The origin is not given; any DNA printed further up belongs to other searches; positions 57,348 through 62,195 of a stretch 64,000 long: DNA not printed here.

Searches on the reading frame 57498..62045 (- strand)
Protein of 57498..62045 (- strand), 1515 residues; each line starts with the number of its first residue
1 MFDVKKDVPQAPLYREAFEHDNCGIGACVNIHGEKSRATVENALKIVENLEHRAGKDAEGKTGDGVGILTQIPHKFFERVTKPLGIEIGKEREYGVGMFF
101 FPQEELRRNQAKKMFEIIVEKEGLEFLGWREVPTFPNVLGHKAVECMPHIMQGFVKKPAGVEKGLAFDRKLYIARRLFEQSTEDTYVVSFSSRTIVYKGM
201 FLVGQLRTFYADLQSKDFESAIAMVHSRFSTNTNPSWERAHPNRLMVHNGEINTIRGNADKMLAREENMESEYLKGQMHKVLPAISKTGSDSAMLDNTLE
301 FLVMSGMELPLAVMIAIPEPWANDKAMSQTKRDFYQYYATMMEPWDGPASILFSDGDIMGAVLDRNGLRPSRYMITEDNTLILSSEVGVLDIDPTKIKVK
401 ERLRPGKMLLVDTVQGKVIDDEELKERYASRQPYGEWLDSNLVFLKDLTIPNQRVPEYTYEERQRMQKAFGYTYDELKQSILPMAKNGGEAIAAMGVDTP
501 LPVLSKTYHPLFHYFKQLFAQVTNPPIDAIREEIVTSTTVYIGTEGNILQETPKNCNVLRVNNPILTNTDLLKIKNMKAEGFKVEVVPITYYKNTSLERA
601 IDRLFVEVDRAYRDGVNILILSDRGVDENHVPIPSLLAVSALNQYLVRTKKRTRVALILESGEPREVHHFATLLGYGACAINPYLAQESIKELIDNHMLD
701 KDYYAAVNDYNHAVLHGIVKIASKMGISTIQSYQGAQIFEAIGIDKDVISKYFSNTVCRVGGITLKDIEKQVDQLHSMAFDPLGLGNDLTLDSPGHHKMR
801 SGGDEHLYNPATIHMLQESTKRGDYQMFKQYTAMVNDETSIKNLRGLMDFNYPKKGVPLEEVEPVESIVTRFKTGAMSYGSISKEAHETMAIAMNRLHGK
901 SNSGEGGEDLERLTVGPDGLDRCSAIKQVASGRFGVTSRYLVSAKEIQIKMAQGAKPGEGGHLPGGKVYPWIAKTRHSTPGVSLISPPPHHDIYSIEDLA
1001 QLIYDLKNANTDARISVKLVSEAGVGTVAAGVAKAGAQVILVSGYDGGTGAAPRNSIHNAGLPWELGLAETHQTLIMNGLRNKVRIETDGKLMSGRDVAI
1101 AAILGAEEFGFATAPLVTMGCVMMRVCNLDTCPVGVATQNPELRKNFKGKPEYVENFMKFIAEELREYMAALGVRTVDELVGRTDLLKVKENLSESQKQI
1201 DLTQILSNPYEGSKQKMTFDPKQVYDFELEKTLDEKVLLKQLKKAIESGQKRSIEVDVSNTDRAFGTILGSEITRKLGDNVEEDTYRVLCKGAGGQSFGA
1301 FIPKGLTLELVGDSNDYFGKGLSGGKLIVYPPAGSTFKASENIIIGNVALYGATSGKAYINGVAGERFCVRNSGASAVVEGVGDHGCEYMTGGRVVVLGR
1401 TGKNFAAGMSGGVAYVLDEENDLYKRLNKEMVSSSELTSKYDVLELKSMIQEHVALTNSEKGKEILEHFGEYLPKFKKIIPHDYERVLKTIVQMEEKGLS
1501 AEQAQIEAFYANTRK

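Call 86: search_protein_families(library=pfam, proteins=[window:57498-62045:-], max_evalue=0.00001)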
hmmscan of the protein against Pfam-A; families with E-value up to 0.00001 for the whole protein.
window:57498-62045:- (1515 aa): 4 families
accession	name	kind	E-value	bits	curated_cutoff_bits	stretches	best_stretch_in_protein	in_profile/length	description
PF00310.26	GATase_2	-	8.4e-171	568.8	19.9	1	23-437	1-420/420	Glutamine amidotransferases class-II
PF01645.23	Glu_synthase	-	2.1e-152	508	20.4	1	807-1174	2-368/369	Conserved region in glutamate synthase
PF04898.20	Glu_syn_central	-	2.3e-117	391.7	22.8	1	466-745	2-277/277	Glutamate synthase central domain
PF01493.24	GXGXG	-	1e-82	276.8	32.5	1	1257-1440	2-186/190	GXGXG motif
